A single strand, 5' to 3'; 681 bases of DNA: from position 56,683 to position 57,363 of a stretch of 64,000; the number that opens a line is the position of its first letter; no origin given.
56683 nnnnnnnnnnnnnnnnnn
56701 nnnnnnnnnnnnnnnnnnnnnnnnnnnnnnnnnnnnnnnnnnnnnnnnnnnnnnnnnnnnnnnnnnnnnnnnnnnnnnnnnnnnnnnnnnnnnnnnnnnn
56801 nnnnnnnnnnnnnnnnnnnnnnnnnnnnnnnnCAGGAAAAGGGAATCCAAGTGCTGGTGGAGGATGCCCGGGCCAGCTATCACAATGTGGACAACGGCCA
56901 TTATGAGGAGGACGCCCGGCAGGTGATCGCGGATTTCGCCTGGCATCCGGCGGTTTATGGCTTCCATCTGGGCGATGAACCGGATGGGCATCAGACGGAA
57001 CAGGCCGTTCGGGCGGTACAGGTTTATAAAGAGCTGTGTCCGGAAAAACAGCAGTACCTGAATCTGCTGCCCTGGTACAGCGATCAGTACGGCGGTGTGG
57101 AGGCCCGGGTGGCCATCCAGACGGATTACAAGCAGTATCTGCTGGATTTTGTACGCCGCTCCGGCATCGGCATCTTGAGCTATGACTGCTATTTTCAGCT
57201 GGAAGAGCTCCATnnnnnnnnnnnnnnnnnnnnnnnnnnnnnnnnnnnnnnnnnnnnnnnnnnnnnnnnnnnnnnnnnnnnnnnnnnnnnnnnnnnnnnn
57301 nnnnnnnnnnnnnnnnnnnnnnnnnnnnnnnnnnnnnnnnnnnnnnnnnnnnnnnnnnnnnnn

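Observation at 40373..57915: Three paralogs (two lipoproteins, one cytoplasmic) of a glycosidase-like family carrying DEP where clan GH-A has NEP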

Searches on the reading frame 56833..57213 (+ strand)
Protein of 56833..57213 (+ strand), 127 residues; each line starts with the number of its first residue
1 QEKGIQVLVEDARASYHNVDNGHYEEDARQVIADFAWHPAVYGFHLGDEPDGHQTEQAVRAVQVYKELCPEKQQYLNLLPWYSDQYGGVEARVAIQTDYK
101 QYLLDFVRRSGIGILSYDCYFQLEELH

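Call 78: search_solved_structures(query=A4, max_evalue=10, show_alignments=5)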
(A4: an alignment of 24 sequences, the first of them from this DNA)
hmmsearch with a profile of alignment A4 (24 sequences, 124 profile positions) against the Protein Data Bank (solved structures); distinct sequences matched with E-value up to 10: 14.
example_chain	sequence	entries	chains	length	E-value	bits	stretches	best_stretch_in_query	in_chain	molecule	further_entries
4lx4_A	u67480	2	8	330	0.023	18.2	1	21-79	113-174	Endoglucanase(Endo-1,4-beta-glucanase)protein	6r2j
7tgh_BL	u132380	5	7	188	0.024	18.1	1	93-123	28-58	NDUB10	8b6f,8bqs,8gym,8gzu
8pe2_A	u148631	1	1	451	0.048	17.1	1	25-120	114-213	1,3-beta-glucanosyltransferase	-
8pe1_B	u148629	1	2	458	0.05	17.1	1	25-120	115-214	1,3-beta-glucanosyltransferase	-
6ptm_A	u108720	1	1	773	0.08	16.4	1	42-89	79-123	Uncharacterized protein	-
6uje_A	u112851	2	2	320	0.17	15.3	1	20-76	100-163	Endoglucanase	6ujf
5i2u_A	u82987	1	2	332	0.23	14.9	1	19-75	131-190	Cellulase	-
8z1r_A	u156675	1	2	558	0.27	14.7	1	48-108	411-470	Isocitrate lyase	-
4jkk_A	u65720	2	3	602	0.3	14.6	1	21-77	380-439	Beta-glucuronidase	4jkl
7ebc_A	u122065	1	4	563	0.44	14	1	49-101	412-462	Isocitrate lyase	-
7ebe_A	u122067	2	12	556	0.62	13.5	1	49-104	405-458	Isocitrate lyase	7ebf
5e9h_A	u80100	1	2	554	0.91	13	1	49-106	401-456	Isocitrate lyase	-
6f0k_B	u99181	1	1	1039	1.3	12.5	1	47-102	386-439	Fe-S-cluster-containing hydrogenase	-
8fc0_A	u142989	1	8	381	1.6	12.2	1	2-55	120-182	CelE2 (Fragment)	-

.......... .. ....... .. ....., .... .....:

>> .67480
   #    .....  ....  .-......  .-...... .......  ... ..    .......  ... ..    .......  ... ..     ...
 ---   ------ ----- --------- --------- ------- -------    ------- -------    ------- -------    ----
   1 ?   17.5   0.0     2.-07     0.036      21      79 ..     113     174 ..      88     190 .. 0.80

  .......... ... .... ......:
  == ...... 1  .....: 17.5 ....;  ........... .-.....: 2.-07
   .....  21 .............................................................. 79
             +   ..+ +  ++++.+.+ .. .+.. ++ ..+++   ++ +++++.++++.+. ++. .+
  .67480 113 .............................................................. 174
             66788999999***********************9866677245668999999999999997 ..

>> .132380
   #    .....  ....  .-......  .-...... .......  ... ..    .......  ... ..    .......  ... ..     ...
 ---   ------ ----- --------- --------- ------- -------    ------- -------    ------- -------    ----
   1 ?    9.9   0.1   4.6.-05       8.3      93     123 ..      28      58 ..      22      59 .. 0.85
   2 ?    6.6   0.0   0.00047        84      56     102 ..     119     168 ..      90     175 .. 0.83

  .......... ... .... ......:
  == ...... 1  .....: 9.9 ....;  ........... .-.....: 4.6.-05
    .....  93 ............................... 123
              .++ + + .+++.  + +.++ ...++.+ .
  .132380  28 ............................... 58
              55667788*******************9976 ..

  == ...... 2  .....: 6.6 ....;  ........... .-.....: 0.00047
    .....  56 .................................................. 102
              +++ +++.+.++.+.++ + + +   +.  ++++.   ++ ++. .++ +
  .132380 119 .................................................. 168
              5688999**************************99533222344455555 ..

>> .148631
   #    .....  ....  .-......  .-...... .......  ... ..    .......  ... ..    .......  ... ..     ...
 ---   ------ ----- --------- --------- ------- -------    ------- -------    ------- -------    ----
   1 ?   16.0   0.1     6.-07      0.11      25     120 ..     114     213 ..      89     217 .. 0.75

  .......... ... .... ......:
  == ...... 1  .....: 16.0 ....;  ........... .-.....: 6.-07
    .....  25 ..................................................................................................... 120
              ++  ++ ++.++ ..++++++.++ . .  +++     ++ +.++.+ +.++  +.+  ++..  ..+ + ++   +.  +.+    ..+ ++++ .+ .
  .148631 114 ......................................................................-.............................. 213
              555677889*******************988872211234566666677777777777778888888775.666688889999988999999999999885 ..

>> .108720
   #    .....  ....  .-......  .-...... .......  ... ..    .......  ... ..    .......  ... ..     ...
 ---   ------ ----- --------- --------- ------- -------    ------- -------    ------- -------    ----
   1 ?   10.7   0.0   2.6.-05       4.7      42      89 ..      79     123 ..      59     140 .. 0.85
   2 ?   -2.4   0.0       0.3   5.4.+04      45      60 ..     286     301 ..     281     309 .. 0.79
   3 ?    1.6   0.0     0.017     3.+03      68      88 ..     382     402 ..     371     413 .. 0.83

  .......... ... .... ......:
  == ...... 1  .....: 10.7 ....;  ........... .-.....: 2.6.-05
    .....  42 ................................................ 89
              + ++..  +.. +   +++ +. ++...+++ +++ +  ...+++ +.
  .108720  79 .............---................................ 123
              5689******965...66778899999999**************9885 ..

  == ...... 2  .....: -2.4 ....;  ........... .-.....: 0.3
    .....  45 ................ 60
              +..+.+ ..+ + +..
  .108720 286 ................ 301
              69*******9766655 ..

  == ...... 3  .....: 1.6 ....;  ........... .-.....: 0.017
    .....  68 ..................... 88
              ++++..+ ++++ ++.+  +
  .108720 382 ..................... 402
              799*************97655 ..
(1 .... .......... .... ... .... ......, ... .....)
